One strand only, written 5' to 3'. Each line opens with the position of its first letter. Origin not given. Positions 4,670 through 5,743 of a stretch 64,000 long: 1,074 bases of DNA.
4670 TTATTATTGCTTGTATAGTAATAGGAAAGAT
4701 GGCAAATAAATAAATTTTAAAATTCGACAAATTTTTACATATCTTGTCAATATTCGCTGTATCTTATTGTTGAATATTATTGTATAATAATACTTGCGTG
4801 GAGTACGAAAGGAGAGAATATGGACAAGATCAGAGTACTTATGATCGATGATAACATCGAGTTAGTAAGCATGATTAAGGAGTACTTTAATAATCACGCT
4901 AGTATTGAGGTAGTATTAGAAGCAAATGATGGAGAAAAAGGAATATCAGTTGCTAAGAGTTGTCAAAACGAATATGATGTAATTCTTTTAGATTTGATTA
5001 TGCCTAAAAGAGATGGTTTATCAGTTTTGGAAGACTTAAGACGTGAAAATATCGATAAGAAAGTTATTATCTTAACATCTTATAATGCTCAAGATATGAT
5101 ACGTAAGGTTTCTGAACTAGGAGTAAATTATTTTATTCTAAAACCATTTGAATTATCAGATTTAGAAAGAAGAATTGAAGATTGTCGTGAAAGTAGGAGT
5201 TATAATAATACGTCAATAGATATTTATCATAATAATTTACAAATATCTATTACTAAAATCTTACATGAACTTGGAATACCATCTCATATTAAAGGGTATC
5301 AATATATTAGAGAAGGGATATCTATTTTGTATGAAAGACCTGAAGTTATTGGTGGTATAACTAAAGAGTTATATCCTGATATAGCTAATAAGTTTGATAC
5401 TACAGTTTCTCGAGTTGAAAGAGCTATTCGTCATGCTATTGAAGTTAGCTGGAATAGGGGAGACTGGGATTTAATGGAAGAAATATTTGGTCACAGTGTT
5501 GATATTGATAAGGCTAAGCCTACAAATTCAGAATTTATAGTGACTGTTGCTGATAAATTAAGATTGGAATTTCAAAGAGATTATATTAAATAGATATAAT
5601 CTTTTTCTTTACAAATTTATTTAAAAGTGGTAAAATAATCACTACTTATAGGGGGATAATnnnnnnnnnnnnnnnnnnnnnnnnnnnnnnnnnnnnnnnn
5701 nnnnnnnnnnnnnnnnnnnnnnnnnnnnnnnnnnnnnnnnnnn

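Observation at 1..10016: Central glycolytic operon interrupted twice: glycolipid synthase pair, then spo0A, an atypical sigma-70 and an AAA ATPase, between pgk, tpiA and gpmI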

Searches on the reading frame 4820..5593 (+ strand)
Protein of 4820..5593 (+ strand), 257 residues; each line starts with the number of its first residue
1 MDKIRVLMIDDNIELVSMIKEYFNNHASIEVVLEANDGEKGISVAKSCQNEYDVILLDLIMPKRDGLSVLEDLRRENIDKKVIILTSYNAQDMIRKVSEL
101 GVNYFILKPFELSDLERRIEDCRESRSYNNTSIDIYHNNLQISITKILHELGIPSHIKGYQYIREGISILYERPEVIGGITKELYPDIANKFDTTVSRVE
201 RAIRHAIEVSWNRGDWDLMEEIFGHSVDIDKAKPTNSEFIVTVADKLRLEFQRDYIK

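Call 3: search_protein_families(library=pfam, proteins=[window:4820-5593:+])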
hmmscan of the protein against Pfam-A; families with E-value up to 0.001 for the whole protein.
window:4820-5593:+ (257 aa): 2 families
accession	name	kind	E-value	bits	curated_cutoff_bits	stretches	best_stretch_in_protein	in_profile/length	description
PF08769.17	Spo0A_C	-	1.7e-40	137.6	25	1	144-247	1-104/104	Sporulation initiation factor Spo0A C terminal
PF00072.30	Response_reg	-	3.9e-23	82.2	30.2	1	6-119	1-110/111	Response regulator receiver domain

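Call 4: search_protein_families(library=ncbifam, proteins=[window:4820-5593:+])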
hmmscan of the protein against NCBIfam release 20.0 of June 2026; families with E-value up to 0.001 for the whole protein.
window:4820-5593:+ (257 aa): 91 families (the best 25 are shown)
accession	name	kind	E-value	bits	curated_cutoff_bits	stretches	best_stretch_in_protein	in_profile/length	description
TIGR02875.1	spore_0_A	equivalog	7.4e-84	281.1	200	1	2-251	1-259/262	sporulation transcription factor Spo0A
NF007935.0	PRK10651.1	equivalog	5.4e-18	65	250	1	2-121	5-122/216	two-component system response regulator NarL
NF051850.1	RespRegRprY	equivalog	1.3e-17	64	370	1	2-122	3-119/234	response regulator transcription factor RprY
TIGR01387.1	cztR_silR_copR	subfamily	7.2e-17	61.8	279.2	1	7-142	2-134/218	heavy metal response regulator transcription factor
NF045991.1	RespRegCtrARhodob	equivalog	4.3e-16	59.3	350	1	4-143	1-137/224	response regulator transcription factor CtrA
NF001965.0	PRK00742.1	subfamily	2.1e-15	56.8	293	1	2-111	2-110/357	chemotaxis-specific protein-glutamate methyltransferase CheB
NF008199.0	PRK10955.1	equivalog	9.6e-15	55.1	341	1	5-124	3-116/232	envelope stress response regulator transcription factor CpxR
NF007708.0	PRK10403.1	equivalog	4.7e-14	52.4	343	1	4-115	7-116/215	nitrate/nitrite response regulator protein NarP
NF052445.1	RespRegMctR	equivalog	1.4e-13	50.7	300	1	3-131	1-127/205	two-component system response regulator MctR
NF041367.1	CheY_Halo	equivalog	1.6e-13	51.1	200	1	6-121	1-112/114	chemotaxis protein CheY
NF007969.0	PRK10693.1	equivalog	2.2e-13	50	329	1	5-119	9-120/337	two-component system response regulator RssB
NF007005.1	PRK09468.1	equivalog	2.4e-13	50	331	1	4-122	4-118/237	osmolarity response regulator transcription factor OmpR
NF041734.1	resp_reg_RppA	equivalog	2.8e-13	49.8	250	1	4-142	1-138/229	two-component system response regulator RppA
NF007928.2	PRK10643.1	equivalog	4.2e-13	49.4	330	1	7-145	4-137/216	two-component system response regulator PmrA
NF007750.0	PRK10430.1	equivalog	1.1e-12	48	262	1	4-127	2-125/239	two-component system response regulator DcuR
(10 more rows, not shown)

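Call 10: find_encoding_contigs(protein=window:4820-5593:+, flank=10000, max_places=6)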
Protein window:4820-5593:+ (257 aa): 1 contig read that carries it; 1 place shown.
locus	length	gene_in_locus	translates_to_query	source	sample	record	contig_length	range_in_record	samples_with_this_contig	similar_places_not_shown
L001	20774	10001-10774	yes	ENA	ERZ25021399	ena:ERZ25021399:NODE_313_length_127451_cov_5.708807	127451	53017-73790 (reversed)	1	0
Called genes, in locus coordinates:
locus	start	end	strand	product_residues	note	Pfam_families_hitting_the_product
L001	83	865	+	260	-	-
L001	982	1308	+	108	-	-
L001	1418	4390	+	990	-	-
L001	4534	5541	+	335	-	PF00044:Gp_dh_N, PF02800:Gp_dh_C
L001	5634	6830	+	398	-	PF00162:PGK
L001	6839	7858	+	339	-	PF03706:LPG_synthase_TM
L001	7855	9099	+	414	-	PF13439:Glyco_transf_4, PF13579:Glyco_trans_4_4, PF00534:Glycos_transf_1, PF13692:Glyco_trans_1_4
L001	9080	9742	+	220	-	PF00121:TIM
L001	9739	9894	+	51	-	-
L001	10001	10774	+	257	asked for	PF00072:Response_reg, PF08769:Spo0A_C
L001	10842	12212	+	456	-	PF00140:Sigma70_r1_2, PF04542:Sigma70_r2, PF04539:Sigma70_r3, PF04545:Sigma70_r4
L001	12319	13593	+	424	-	PF13173:AAA_14, PF13635:DUF4143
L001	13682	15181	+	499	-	PF01676:Metalloenzyme, PF06415:iPGM_N, PF01663:Phosphodiest (weak)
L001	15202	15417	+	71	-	PF10957:Spore_Cse60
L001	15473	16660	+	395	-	PF00817:IMS, PF11799:IMS_C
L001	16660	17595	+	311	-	-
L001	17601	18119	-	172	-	-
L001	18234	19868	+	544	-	PF01943:Polysacc_synt, PF03023:MurJ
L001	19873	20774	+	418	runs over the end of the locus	PF02388:FemAB, PF13480:Acetyltransf_6 (weak)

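Call 13: find_homologous_proteins(query=window:4820-5593:+, max_evalue=1e-20)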
Query window:4820-5593:+ (257 aa): 8000 proteins with E <= 1e-20 among 8000 candidates; the best 120 are listed.
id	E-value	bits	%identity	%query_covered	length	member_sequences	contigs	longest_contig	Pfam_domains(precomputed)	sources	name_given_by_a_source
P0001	2.6e-152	523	91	100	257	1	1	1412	PF00072.31,PF08769.18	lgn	-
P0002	3.3e-152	523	93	100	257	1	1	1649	PF00072.31,PF08769.18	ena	-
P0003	3.8e-152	523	91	100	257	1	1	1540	PF00072.31,PF08769.18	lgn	-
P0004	4.6e-152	522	92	100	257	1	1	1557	PF00072.31,PF08769.18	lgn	-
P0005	1.1e-151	521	91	100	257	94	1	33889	PF00072.31,PF08769.18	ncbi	-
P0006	6.2e-150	515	91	100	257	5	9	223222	PF00072.31,PF08769.18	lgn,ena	-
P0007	1.7e-149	514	91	98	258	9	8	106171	PF00072.31,PF08769.18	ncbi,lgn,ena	-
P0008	3.0e-149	513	89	100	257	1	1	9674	PF00072.31,PF08769.18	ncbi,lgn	-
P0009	4.1e-149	513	90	100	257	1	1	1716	PF00072.31,PF08769.18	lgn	-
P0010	9.2e-149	511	90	100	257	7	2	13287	PF00072.31,PF08769.18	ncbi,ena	-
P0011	2.3e-148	510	89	100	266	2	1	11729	PF00072.31,PF08769.18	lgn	-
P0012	4.0e-148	509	89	100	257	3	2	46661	PF00072.31,PF08769.18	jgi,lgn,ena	-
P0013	6.9e-148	509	89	100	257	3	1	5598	PF00072.31,PF08769.18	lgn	-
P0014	1.8e-147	507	88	100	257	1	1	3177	PF00072.31,PF08769.18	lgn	-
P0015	7.4e-147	505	88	100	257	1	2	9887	PF00072.31,PF08769.18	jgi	-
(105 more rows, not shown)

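Call 14: find_related_loci(query=window:4820-5593:+, collection=genome_contigs, flank=10000)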
Query window:4820-5593:+ (257 aa) in genome_contigs; peptide patterns used: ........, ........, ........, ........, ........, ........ (x = any residue, [..] = any of these).
178 stretches matched a pattern; 126 encode a relative of the query (tblastn E <= 1e-3); the best 80 are kept; 80 distinct loci.
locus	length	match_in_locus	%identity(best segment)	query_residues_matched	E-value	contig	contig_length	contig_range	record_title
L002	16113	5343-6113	91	1-257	3e-159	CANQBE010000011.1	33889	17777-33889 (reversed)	MAG: uncultured Bacilli bacterium isolate Lapin-002__bin106 genome assembly, contig: Lapin-002__NODE_1658_length_33889_c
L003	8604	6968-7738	91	1-257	2e-158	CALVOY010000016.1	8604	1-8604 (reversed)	MAG: uncultured Bacilli bacterium isolate E06__bin86 genome assembly, contig: E06__k127_3447941, whole genome shotgun se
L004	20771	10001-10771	91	1-257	1e-158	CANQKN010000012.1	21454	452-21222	MAG: uncultured Bacilli bacterium isolate Lapin-017__bin57 genome assembly, contig: Lapin-017__NODE_1296_length_21454_co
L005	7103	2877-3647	91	1-257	2e-158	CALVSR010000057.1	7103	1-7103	MAG: uncultured Bacilli bacterium isolate BRZ_GB__bin120 genome assembly, contig: BRZ_GB__NODE_14283_length_7103_cov_7.1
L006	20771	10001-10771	90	1-257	8e-158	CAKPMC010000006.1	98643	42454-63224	MAG: uncultured Bacilli bacterium isolate REFINED_METABAT215_TOP10_CONTIGS_1500_ASSEMBLY_K77_MERGED__Hadza_MoBio_hadza-E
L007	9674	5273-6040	89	1-256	2e-156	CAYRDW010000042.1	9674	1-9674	MAG TPA_asm: uncultured Muribaculaceae bacterium isolate SRP294416_co2_517 genome assembly, contig: NODE_10655_length_96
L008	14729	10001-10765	90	1-255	1e-156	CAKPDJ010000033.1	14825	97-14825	MAG: uncultured Bacilli bacterium isolate REFINED_METABAT215_TOP10_CONTIGS_1500_ASSEMBLY_K77_MERGED__Hadza_PheChl_Fiber-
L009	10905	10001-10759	91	1-253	3e-156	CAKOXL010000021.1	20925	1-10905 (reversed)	MAG: uncultured Bacilli bacterium isolate REFINED_METABAT215_TOP10_CONTIGS_1500_ASSEMBLY_K77_MERGED__Hadza_PheChl_Fiber-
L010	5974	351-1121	88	1-257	1e-155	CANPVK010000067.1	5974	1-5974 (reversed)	MAG: uncultured Bacilli bacterium isolate Lapin-001__bin29 genome assembly, contig: Lapin-001__NODE_10395_length_5974_co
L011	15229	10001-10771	88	1-257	2e-154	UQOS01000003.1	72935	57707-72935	uncultured Tenericutes bacterium isolate UMGS484 genome assembly, contig: NODE_204_length_72935_cov_6.173900, whole geno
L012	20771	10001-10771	88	1-257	2e-153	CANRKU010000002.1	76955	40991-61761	MAG: uncultured Bacilli bacterium isolate Lapin-033__bin46 genome assembly, contig: Lapin-033__NODE_215_length_76955_cov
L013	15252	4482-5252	86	1-257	1e-152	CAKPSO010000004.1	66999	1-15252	MAG: uncultured Bacilli bacterium isolate REFINED_METABAT215_TOP10_CONTIGS_1500_ASSEMBLY_K77_MERGED__Hadza_MoBio_hadza-I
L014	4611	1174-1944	87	1-257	9e-156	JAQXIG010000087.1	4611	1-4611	MAG: bacterium isolate SUG1219 k141_5733743, whole genome shotgun sequence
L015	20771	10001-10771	86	1-257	6e-152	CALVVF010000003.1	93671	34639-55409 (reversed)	MAG: uncultured Bacilli bacterium isolate BRZ_QR__bin83 genome assembly, contig: BRZ_QR__NODE_141_length_93671_cov_8.792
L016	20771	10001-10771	86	1-257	4e-151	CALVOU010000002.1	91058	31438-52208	MAG: uncultured Bacilli bacterium isolate BRZ_II__bin7 genome assembly, contig: BRZ_II__NODE_355_length_91058_cov_9.9591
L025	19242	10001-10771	83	1-257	1e-144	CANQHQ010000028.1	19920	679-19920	MAG: uncultured Bacilli bacterium isolate Lapin-030__bin17 genome assembly, contig: Lapin-030__NODE_3794_length_19920_co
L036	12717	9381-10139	76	1-253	8e-135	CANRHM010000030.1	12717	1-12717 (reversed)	MAG: uncultured Bacilli bacterium isolate Lapin-032__bin119 genome assembly, contig: Lapin-032__NODE_6966_length_12717_c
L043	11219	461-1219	81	1-253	3e-139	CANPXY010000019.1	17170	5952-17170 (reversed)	MAG: uncultured Bacilli bacterium isolate Lapin-005__bin105 genome assembly, contig: Lapin-005__NODE_4421_length_17170_c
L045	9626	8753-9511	74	1-253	7e-128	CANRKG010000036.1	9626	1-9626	MAG: uncultured Bacilli bacterium isolate Lapin-020__bin59 genome assembly, contig: Lapin-020__NODE_10500_length_9626_co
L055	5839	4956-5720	71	1-255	1e-125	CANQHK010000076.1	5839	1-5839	MAG: uncultured Bacilli bacterium isolate Lapin-030__bin61 genome assembly, contig: Lapin-030__NODE_16975_length_5839_co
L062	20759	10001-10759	70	1-254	1e-122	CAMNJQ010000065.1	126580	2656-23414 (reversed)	MAG: uncultured Clostridium sp. isolate SRR873599_bin.28_metaWRAP_v1.3_MAG genome assembly, contig: ERZ1756080.1344361,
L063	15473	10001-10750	74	1-250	1e-122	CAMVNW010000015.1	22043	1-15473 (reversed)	MAG TPA_asm: uncultured Bacillales bacterium isolate SRR8387716_bin.72_metaWRAP_v1.3_MAG genome assembly, contig: ERZ142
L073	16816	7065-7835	67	1-257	1e-119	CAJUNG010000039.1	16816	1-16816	MAG TPA_asm: uncultured Bacilli bacterium isolate MGBC162581 genome assembly, contig: MGBC162581.39, whole genome shotgu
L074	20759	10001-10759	71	1-253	3e-119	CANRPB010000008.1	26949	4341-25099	MAG: uncultured Bacilli bacterium isolate Lapin-018__bin91 genome assembly, contig: Lapin-018__NODE_1466_length_26949_co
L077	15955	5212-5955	72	1-250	6e-118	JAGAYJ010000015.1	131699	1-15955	MAG: Bacilli bacterium isolate RGIG8886 Water_deer_Omasum-5__c80817, whole genome shotgun sequence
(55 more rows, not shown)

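Call 29: search_protein_families(library=pfam, proteins=[L002:6445-8667:+, L002:8808-9536:-, L002:9743-11005:+, L002:11122-12045:+, L011:10948-12540:+, L011:12546-13772:+, L025:11694-13283:+, L025:13348-15327:+, L025:15423-17126:+, L006:10836-12131:+], max_evalue=0.0001)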
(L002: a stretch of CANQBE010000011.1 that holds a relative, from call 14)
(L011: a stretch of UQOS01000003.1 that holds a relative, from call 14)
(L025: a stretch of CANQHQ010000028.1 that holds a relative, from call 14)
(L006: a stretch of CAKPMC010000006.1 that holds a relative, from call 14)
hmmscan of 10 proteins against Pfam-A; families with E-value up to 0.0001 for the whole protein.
L002:6445-8667:+ (740 aa): 1 family
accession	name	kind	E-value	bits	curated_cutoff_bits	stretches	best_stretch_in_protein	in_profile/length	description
PF12733.13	Cadherin-like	-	1.1e-20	74.3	24.2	2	350-431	1-89/89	Cadherin-like beta sandwich domain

L002:8808-9536:- (242 aa): 1 family
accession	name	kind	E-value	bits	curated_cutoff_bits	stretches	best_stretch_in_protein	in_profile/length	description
PF08481.16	GBS_Bsp-like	-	9.2e-08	32.4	31.6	1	1-62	30-86/92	GBS Bsp-like repeat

L002:9743-11005:+ (420 aa): 2 families
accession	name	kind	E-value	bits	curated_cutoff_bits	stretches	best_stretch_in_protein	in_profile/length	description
PF13635.12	DUF4143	-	7.5e-30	104.2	28.1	1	203-364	6-159/160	Domain of unknown function (DUF4143)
PF13173.12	AAA_14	-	2.4e-11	44.2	27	1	22-135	4-127/129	AAA domain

L002:11122-12045:+ (307 aa): 1 family
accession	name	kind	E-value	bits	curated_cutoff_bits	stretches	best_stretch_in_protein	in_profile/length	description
PF12810.13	ALK_LTK_GRD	-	4.9e-51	174.5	24.5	1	7-306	7-243/243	ALK/LTK, Glycine-rich domain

L011:10948-12540:+ (530 aa): 2 families
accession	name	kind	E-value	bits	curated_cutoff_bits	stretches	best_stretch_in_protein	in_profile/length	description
PF08245.18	Mur_ligase_M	-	2.7e-38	132.4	24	1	185-374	1-199/200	Mur ligase middle domain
PF02875.26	Mur_ligase_C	-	2.5e-08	35.2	28.4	1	397-473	1-78/127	Mur ligase, glutamate ligase domain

L011:12546-13772:+ (408 aa): 7 families
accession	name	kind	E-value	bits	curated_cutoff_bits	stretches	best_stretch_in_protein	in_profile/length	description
PF07478.18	Dala_Dala_lig_C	-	2.9e-47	161.3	24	1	149-366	2-203/204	D-ala D-ala ligase C-terminus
PF01820.27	Dala_Dala_lig_N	-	3e-33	115.3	34.6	1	7-130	1-120/121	D-ala D-ala ligase N-terminus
PF02786.22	CPSase_L_D2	-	5.6e-13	49.3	19.8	1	168-247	24-109/211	Carbamoyl-phosphate synthase L chain, ATP binding domain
PF02222.28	ATP-grasp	-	1.9e-10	41.1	27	1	169-238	17-87/179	ATP-grasp domain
PF02655.19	ATP-grasp_3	-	4.3e-06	27.3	23.2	1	141-340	3-154/160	ATP-grasp domain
PF01071.24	GARS_A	-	1e-05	25.9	27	1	141-252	2-111/194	Phosphoribosylglycinamide synthetase, ATP-grasp (A) domain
PF13535.11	ATP-grasp_4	-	1.9e-05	24.7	27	0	182-227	2-46/160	ATP-grasp domain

L025:11694-13283:+ (529 aa): 3 families
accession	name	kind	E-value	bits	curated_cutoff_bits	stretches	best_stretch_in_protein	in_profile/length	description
PF17802.7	SpaA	-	4.8e-17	62.3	23.1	1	391-457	10-76/91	Prealbumin-like fold domain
PF00746.26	Gram_pos_anchor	-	6.5e-06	26.4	20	1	485-525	2-40/43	LPXTG cell wall anchor motif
PF17210.9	SdrD_B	-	7.2e-05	23.4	29.7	0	391-451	18-75/112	SdrD B-like domain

L025:13348-15327:+ (659 aa): 0 families

L025:15423-17126:+ (567 aa): 2 families
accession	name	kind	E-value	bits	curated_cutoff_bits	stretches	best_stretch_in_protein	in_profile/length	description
PF04542.20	Sigma70_r2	-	3.7e-11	43.1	24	1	237-296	10-66/71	Sigma-70 region 2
PF04545.22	Sigma70_r4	-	1e-05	25.4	24.1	1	399-442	6-49/50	Sigma-70, region 4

L006:10836-12131:+ (431 aa): 4 families
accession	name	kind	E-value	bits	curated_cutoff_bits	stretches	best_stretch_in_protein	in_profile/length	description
PF04542.20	Sigma70_r2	-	1.1e-23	83.3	24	1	197-261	1-65/71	Sigma-70 region 2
PF04545.22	Sigma70_r4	-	9.2e-17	60.7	24.1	1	369-418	4-49/50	Sigma-70, region 4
PF04539.22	Sigma70_r3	-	1.6e-16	60.6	25.3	1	277-352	2-77/78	Sigma-70 region 3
PF00140.25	Sigma70_r1_2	-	2.3e-07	31.1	22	1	165-192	7-34/34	Sigma-70 factor, region 1.2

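Call 30: search_protein_families(library=pfam, proteins=[L043:1272-2084:-, L043:2290-4914:+, L043:4924-6558:+, L062:11480-13105:+, L062:13715-14929:+, L062:14931-16082:+, L062:16146-17708:+, L036:3080-4567:+, L036:4698-6464:+, L013:5435-6280:+], max_evalue=0.0001)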
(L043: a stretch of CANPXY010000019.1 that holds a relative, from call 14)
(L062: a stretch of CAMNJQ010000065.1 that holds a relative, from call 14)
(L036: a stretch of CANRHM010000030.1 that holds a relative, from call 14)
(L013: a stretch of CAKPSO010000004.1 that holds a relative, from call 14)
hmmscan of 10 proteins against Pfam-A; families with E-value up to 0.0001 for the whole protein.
L043:1272-2084:- (270 aa): 1 family
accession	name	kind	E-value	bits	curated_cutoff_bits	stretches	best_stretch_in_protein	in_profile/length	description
PF02498.22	Bro-N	-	4.2e-09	37.3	25.6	1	19-105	8-85/96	BRO family, N-terminal domain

L043:2290-4914:+ (874 aa): 3 families
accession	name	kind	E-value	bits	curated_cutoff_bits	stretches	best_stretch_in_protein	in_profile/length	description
PF12799.13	LRR_4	-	1.7e-19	69.8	27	0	201-238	1-40/44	Leucine Rich repeats (2 copies)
PF24758.1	LRR_At5g56370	-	5.9e-08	33.1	27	0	343-429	83-176/227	FBD-associated F-box protein At5g56370, LRR repeats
PF13855.12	LRR_8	-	1.6e-05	25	27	0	161-213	3-61/61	Leucine rich repeat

L043:4924-6558:+ (544 aa): 1 family
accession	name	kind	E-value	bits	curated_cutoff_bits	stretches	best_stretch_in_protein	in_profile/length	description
PF12733.13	Cadherin-like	-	1.1e-34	119.2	24.2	3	240-322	1-89/89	Cadherin-like beta sandwich domain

L062:11480-13105:+ (541 aa): 4 families
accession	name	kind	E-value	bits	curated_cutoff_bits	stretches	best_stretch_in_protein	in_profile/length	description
PF13531.11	SBP_bac_11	-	1.8e-14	54.5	25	1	64-310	13-225/227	Bacterial extracellular solute-binding protein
PF00092.34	VWA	-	2.7e-11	44.4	23.8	1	367-524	2-160/174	von Willebrand factor type A domain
PF13519.12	VWA_2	-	1.9e-10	41.7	27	1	367-477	1-107/107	von Willebrand factor type A domain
PF13768.12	VWA_3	-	6.4e-08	33.2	27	1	366-522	2-152/155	von Willebrand factor type A domain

L062:13715-14929:+ (404 aa): 0 families

L062:14931-16082:+ (383 aa): 1 family
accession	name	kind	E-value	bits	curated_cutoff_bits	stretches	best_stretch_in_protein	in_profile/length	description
PF05816.16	TelA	-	4.6e-116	388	30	1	45-374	1-331/332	Toxic anion resistance protein (TelA)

L062:16146-17708:+ (520 aa): 4 families
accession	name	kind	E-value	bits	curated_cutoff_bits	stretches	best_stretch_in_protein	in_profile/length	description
PF00004.35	AAA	-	4.1e-19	69.8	21.2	1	302-416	1-116/131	ATPase family associated with various cellular activities (AAA)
PF17866.7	AAA_lid_6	-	1.2e-12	48.1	24.3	1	457-513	2-60/60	AAA lid domain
PF05496.18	RuvB_N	-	1.3e-05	25.4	27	1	263-402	6-117/159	Holliday junction DNA helicase RuvB P-loop domain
PF01078.27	Mg_chelatase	-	1.8e-05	24.7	20.3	0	301-339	24-59/207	Magnesium chelatase, subunit ChlI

L036:3080-4567:+ (495 aa): 0 families

L036:4698-6464:+ (588 aa): 1 family
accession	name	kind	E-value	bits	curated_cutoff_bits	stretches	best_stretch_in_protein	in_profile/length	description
PF07728.20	AAA_5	-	3.3e-09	37.3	22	1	322-433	3-123/139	AAA domain (dynein-related subfamily)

L013:5435-6280:+ (281 aa): 0 families
